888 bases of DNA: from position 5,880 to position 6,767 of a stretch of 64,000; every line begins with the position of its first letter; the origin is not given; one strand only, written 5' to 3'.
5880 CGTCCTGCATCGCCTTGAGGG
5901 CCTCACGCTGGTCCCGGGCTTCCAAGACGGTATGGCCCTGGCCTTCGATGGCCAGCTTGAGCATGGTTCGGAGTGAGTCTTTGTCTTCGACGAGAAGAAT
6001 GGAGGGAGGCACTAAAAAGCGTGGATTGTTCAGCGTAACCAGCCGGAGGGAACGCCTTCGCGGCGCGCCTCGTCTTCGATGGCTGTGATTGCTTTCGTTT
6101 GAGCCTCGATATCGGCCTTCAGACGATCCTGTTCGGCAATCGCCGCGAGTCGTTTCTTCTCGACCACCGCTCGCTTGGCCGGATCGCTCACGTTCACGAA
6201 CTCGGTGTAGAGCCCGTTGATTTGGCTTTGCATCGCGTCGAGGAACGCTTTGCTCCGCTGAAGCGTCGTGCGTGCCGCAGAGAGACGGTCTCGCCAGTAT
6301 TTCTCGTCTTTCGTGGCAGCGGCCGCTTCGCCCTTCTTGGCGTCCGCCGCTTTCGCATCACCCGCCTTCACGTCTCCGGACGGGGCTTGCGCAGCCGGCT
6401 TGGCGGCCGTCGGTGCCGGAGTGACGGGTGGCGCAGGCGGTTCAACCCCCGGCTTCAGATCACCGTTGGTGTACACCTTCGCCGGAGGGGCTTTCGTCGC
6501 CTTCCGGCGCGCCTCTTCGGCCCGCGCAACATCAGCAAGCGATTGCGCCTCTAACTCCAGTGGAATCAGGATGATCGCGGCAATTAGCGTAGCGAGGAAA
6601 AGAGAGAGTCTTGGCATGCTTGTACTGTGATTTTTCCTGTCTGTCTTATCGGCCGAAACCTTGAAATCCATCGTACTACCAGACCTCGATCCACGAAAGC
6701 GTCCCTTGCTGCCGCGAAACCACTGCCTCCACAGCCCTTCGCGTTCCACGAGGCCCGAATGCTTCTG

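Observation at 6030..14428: Three paralogous small secreted coiled-coil proteins, each directly following a PilX_N (GspK-like) gene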

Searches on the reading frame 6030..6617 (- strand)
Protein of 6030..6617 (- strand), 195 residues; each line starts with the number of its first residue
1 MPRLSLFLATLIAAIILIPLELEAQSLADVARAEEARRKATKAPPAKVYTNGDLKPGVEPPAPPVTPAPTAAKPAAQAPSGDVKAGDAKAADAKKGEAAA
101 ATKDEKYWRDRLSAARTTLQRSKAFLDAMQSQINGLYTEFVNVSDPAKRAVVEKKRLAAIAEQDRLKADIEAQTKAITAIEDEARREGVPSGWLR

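Call 7: search_protein_families(library=pfam, max_evalue=1, proteins=[window:6030-6617:-])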
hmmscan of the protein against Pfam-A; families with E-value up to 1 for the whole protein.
window:6030-6617:- (195 aa): 2 families
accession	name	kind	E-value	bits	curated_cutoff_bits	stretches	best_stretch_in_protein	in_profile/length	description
PF06679.17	DUF1180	-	0.001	20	27.7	1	10-112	3-79/167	Membrane protein FAM174-like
PF21157.2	DksA_N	-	0.067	13.9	27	1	120-166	11-57/71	DnaK suppressor protein DksA, N-terminal domain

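Call 8: search_protein_families(library=ncbifam, max_evalue=1, proteins=[window:6030-6617:-])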
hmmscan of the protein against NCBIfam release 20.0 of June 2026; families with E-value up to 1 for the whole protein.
window:6030-6617:- (195 aa): 4 families
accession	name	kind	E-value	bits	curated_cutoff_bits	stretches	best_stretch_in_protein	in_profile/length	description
TIGR02420.1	dksA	equivalog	0.0048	17.3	115.5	1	104-183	5-78/110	RNA polymerase-binding protein DksA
NF038218.1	IcmG_DotF_IVB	equivalog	0.039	13.6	200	1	64-147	91-161/266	type IVB secretion system protein IcmG/DotF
NF037978.1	T2SS_GspB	equivalog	0.27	11.5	100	1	63-152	39-128/179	type II secretion system assembly factor GspB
NF011526.0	PRK14965.1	equivalog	0.51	9.1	670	1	2-129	347-471/578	DNA polymerase III subunits gamma and tau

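Call 12: find_homologous_proteins(query=A1, max_evalue=0.001)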
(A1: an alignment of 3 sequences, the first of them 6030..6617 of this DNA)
Query A1 (3 sequences) (195 aa, profile of the alignment): 2013 proteins with E <= 0.001 among 8000 candidates; the best 120 are listed.
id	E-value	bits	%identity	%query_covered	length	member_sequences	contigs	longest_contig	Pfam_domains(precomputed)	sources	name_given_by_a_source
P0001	1.5e-85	304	34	85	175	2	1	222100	-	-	-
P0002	1.5e-81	291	30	83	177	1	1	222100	-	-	-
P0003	1.4e-65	239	100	100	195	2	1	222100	-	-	-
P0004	1.5e-47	180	61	94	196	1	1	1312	-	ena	-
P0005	2.4e-47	179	61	94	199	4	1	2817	-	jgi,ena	-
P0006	9.1e-46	174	74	91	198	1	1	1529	-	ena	-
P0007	1.2e-45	174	67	99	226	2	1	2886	-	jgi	jgi:hypothetical protein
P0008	1.2e-45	174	59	96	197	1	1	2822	-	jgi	jgi:hypothetical protein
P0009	1.5e-44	170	32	94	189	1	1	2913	-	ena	-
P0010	2.4e-44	170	62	96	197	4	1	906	-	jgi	jgi:hypothetical protein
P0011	4.5e-44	169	38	66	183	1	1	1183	-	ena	-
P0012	6.0e-44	168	64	89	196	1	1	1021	-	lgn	-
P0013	2.6e-43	166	28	72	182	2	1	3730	-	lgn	-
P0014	5.3e-43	165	59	95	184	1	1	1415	-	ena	-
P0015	5.4e-43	165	57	97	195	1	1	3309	-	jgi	jgi:hypothetical protein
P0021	2.1e-41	160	35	94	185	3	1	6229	-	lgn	-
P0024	3.7e-41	159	59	95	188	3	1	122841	-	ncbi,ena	-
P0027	1.2e-40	158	56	97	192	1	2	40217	-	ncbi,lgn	-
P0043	5.7e-40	155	60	95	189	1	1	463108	-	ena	-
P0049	9.2e-40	155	57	86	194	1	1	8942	-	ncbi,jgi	jgi:hypothetical protein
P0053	1.3e-39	154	65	16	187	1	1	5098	-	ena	-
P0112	1.9e-38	150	53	97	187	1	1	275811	-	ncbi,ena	-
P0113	2.1e-38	150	55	93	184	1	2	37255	-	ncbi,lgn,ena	-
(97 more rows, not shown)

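Call 13: find_encoding_contigs(protein=P0043, flank=8000, max_places=3)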
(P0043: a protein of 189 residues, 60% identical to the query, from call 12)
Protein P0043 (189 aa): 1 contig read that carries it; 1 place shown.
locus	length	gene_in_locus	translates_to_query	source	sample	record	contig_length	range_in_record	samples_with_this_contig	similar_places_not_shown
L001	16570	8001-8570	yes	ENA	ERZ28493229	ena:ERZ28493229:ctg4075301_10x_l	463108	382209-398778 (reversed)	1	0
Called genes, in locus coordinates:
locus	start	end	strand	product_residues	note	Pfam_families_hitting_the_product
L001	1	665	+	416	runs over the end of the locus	PF07963:N_methyl (weak)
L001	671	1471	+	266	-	PF14341:PilX_N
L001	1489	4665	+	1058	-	PF05567:T4P_PilY1 (weak)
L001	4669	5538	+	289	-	PF13432:TPR_16, PF13414:TPR_11, PF13424:TPR_12, PF14559:TPR_19 (weak), PF13431:TPR_17 (weak), PF00515:TPR_1 (weak), PF07719:TPR_2 (weak), PF13371:TPR_9, +12 more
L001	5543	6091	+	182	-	-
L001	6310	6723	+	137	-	-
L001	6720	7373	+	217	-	-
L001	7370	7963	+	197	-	-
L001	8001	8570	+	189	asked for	-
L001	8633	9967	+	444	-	PF00072:Response_reg, PF01078:Mg_chelatase (faint), PF00158:Sigma54_activat, PF14532:Sigma54_activ_2, PF07728:AAA_5 (weak), PF25601:AAA_lid_14, PF02954:HTH_8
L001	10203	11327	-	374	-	PF01761:DHQ_synthase, PF24621:DHQS_C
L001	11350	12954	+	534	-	PF00890:FAD_binding_2, PF07992:Pyr_redox_2 (faint), PF02910:Succ_DH_flav_C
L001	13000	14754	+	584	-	PF00587:tRNA-synt_2b, PF04073:tRNA_edit, PF03129:HGTP_anticodon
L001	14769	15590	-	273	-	PF00902:TatC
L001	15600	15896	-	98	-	PF02416:TatA_B_E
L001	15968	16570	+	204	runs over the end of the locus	PF22694:CtpB_N-like, PF00595:PDZ, PF13180:PDZ_2, PF17820:PDZ_6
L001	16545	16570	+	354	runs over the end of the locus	PF03572:Peptidase_S41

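Call 14: find_encoding_contigs(protein=P0112, flank=8000, max_places=3)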
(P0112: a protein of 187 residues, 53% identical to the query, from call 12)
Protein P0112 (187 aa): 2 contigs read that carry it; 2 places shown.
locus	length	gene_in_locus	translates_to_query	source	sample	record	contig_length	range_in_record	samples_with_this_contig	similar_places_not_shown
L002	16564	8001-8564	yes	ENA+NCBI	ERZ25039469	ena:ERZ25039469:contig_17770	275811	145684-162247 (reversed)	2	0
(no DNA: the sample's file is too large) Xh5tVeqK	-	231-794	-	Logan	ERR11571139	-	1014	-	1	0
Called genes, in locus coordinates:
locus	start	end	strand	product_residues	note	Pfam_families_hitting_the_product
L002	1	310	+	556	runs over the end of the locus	PF25323:6TM_PilS, PF00989:PAS, PF13188:PAS_8 (faint), PF08448:PAS_4, PF13426:PAS_9, PF00512:HisKA, PF02518:HATPase_c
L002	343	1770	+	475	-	PF00072:Response_reg, PF00158:Sigma54_activat, PF14532:Sigma54_activ_2, PF00004:AAA (weak), PF07728:AAA_5, PF25601:AAA_lid_14, PF02954:HTH_8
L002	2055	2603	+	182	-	PF07963:N_methyl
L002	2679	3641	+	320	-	PF00005:ABC_tran, PF13304:AAA_21 (weak)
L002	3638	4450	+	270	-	PF01061:ABC2_membrane (weak), PF12679:ABC2_membrane_2, PF10920:DUF2705 (weak)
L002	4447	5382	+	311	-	-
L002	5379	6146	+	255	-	PF06750:A24_N_bact, PF01478:Peptidase_A24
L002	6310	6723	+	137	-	-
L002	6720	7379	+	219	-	-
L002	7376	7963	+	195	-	PF14341:PilX_N (weak)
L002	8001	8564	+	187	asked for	-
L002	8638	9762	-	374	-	PF01761:DHQ_synthase, PF24621:DHQS_C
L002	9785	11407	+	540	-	PF00890:FAD_binding_2, PF07992:Pyr_redox_2 (faint), PF02910:Succ_DH_flav_C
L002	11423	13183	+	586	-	PF00587:tRNA-synt_2b, PF04073:tRNA_edit, PF03129:HGTP_anticodon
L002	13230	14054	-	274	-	PF00902:TatC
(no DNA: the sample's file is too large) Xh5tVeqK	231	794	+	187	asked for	-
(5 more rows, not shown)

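Call 15: find_related_loci(query=A1, collection=genome_contigs, flank=6000)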
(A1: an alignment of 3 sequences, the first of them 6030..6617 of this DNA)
Query A1 (195 aa) in genome_contigs; peptide patterns used: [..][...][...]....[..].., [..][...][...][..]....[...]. (x = any residue, [..] = any of these).
148 stretches matched a pattern; 37 encode a relative of the query (tblastn E <= 1e-3); 37 distinct loci.
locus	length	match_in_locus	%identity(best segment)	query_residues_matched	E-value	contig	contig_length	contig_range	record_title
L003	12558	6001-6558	52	4-195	1e-46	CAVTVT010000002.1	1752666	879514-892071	MAG: Vicinamibacterales bacterium isolate MFD04944.bin.2.207 genome assembly, contig: contig_17589, whole genome shotgun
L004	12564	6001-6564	48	6-195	1e-45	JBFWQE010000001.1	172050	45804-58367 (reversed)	MAG: Vicinamibacterales bacterium isolate CA_2019_TPBF_176 NODE_831_length_172050_cov_5.930481_TPBF, whole genome shotgu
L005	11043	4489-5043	46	6-195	1e-41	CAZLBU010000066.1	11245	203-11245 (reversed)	MAG TPA_asm: uncultured Bifidobacteriaceae bacterium isolate binchicken_co179_228 genome assembly, contig: NODE_10881_le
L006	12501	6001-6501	46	23-195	2e-41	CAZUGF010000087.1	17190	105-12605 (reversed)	MAG TPA_asm: uncultured Bifidobacteriaceae bacterium isolate SRP344714_co1_258 genome assembly, contig: NODE_6166_length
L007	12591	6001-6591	42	1-195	3e-41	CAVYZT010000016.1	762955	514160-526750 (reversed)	MAG: uncultured Acidobacteriota bacterium isolate MFD02242.bin.1.229 genome assembly, contig: contig_7603, whole genome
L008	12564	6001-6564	49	6-195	1e-40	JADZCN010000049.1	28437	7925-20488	MAG: Acidobacteria bacterium isolate SJ725 c_000000411040, whole genome shotgun sequence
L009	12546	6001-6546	48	10-195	5e-40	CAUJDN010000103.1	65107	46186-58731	MAG: Acidobacteriota bacterium isolate KLAP208 genome assembly, contig: KLAP208_145051, whole genome shotgun sequence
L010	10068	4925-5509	45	3-195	8e-40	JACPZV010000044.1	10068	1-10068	MAG: Acidobacteria bacterium isolate NC_groundwater_899_Pr1_S-0.2um_65_15 Montesol18-Sp2_coassembly_scaffold_111430, who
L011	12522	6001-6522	45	15-195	8e-37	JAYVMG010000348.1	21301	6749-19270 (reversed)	MAG: Acidobacteriota bacterium isolate GL58_Up_concoct_85 GL58_Up_concoct_85_347, whole genome shotgun sequence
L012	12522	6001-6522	46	16-195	2e-36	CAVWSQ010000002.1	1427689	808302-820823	MAG: uncultured Acidobacteriota bacterium isolate MFD04944.bin.1.4 genome assembly, contig: contig_18582, whole genome s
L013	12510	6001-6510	47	24-194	1e-34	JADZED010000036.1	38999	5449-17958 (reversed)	MAG: Acidobacteria bacterium isolate SJ808 c_000000593752, whole genome shotgun sequence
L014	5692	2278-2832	46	3-195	2e-34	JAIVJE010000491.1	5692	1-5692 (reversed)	MAG: Acidobacteria bacterium isolate MAG16 MTG16_64754, whole genome shotgun sequence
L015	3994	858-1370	45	24-195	4e-34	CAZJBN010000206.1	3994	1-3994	MAG TPA_asm: uncultured Bifidobacteriaceae bacterium isolate SRP344714_co2_101 genome assembly, contig: NODE_57822_lengt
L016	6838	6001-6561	43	8-195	2e-33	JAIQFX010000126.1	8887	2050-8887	MAG: Terriglobia bacterium isolate SRVP_36 SRVP18_hole-7m-from-trench_1_20cm_scaffold_4684, whole genome shotgun sequenc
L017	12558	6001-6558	42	6-195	3e-33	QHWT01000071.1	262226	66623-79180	MAG: Acidobacteria bacterium isolate gp6 AA36 14_0927_09_20cm_scaffold_246_e_80882_curated, whole genome shotgun sequenc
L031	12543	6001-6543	33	6-195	4e-17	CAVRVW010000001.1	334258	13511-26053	MAG: uncultured Acidobacteriota bacterium isolate MFD02242.bin.2.43 genome assembly, contig: contig_11187, whole genome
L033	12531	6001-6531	35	11-195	3e-16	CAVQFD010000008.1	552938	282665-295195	MAG: uncultured Acidobacteriota bacterium isolate MFD05567.bin.2.57 genome assembly, contig: contig_58351, whole genome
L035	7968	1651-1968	40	3-101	1e-8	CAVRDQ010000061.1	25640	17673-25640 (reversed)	MAG: uncultured Acidobacteriota bacterium isolate MFD04752.bin.1.81 genome assembly, contig: contig_177594, whole genome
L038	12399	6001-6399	29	10-148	5e-6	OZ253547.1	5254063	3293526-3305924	MAG: Candidatus Versatilivorator sp. isolate 027cd1c3-4ec4-432d-9d93-376aaa34f9fd genome assembly, chromosome: 1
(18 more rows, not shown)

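Call 21: search_protein_families(library=pfam, alignment_id=A2, max_evalue=0.1)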
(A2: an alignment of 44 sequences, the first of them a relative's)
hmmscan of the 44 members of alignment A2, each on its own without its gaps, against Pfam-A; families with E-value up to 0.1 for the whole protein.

A. member 1, L003:4976-5707:+ (243 aa): 0 families

B. families by the number of members that match (of 44 scanned): 63 families (the first 25 are shown)
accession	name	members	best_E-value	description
PF14341.11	PilX_N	15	8.3e-11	PilX N-terminal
PF07719.23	TPR_2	9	1.7e-28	Tetratricopeptide repeat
PF00515.34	TPR_1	9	7.5e-27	Tetratricopeptide repeat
PF13432.12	TPR_16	9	3.9e-26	Tetratricopeptide repeat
PF13414.12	TPR_11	9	1.4e-24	TPR repeat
PF13428.12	TPR_14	9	3.7e-22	Tetratricopeptide repeat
PF14559.12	TPR_19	9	6.8e-22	Tetratricopeptide repeat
PF13181.12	TPR_8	9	2.8e-21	Tetratricopeptide repeat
PF13431.12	TPR_17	9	6.8e-19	Tetratricopeptide repeat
PF13371.12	TPR_9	9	1.3e-17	Tetratricopeptide repeat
PF13424.12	TPR_12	9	3.7e-17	Tetratricopeptide repeat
PF13174.12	TPR_6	9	3e-16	Tetratricopeptide repeat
PF13176.12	TPR_7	9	7.9e-16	Tetratricopeptide repeat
PF23914.1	TPR_CcmH_CycH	9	1.6e-11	Cytochrome c-type biogenesis protein H TPR domain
PF12895.13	ANAPC3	9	2.4e-10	Anaphase-promoting complex, cyclosome, subunit 3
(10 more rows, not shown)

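Call 25: search_solved_structures(query=A3, max_evalue=10, show_alignments=2)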
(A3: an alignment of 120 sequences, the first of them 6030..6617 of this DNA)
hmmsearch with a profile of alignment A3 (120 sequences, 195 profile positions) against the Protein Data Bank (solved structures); distinct sequences matched with E-value up to 10: 9.
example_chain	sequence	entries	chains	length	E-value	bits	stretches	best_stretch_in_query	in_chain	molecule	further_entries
1tjl_A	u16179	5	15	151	0.17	15.1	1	109-183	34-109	DnaK suppressor protein | RNA polymerase-binding transcription factor DksA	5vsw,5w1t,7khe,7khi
9mgw_E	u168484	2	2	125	0.18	15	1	53-112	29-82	PSAE1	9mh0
7moq_X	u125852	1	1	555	0.33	14.2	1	96-136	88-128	Docking complex 1 protein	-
8wgh_E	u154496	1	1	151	0.34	14.1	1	53-110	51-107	Photosystem I reaction center subunit IV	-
7bb5_A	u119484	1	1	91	0.55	13.5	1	11-45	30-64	AcrIF9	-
8bcv_E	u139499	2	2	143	0.58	13.4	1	54-110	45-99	Photosystem I reaction center subunit IV | Photosystem I reaction center subunit IV A, chloroplastic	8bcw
5oi7_A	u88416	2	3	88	0.94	12.7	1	107-161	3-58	Centrosomal protein of 85 kDa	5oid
7ew6_E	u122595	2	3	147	1.3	12.3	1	56-110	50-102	Photosystem I reaction center subunit IV, chloroplastic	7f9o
8xud_I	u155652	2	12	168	1.6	11.9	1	102-126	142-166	Murein DD-endopeptidase MepS/Murein LD-carboxypeptidase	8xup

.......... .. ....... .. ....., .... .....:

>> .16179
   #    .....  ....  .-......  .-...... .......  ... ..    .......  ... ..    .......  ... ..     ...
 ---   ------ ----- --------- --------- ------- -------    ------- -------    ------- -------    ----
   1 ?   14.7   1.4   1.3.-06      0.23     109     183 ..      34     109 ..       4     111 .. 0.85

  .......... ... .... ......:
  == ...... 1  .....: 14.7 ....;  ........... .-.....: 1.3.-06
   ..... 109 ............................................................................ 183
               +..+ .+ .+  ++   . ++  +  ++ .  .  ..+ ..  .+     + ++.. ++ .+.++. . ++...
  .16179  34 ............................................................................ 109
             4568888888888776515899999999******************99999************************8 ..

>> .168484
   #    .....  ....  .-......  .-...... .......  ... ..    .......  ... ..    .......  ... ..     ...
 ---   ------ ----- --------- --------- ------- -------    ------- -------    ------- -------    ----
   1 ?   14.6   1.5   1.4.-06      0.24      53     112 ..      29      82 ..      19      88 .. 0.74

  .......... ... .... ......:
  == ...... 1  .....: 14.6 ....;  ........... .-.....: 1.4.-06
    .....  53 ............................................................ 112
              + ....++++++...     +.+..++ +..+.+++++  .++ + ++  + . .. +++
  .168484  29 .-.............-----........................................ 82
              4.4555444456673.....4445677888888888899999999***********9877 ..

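Call 29: predict_structure(alignment_id=A3)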
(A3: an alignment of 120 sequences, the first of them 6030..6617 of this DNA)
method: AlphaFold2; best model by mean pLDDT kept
length: 195 residues; sequences in the alignment: 120
mean_pLDDT: 74.6   pTM: 0.48
mean pLDDT of the five models: 74.6, 74.1, 74.1, 73.9, 73.5
residues with pLDDT >= 90: 92; 70-90: 28; 50-70: 22; < 50: 53
segments of 3 or more residues with pLDDT < 50: 19-24, 54-56, 58-99
pLDDT, mean of each block of 10 residues (from residue 1): 72 68 63 78 55 47 41 36 30 41 91 98 99 98 98 98 99 98 97 93
secondary structure, 60 per line:
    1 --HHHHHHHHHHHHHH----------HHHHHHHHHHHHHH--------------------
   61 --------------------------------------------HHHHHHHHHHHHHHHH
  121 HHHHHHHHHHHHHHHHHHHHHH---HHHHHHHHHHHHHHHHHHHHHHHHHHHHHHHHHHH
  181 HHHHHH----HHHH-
elements in order: H3-16 H27-40 H105-142 H146-186 H191-194
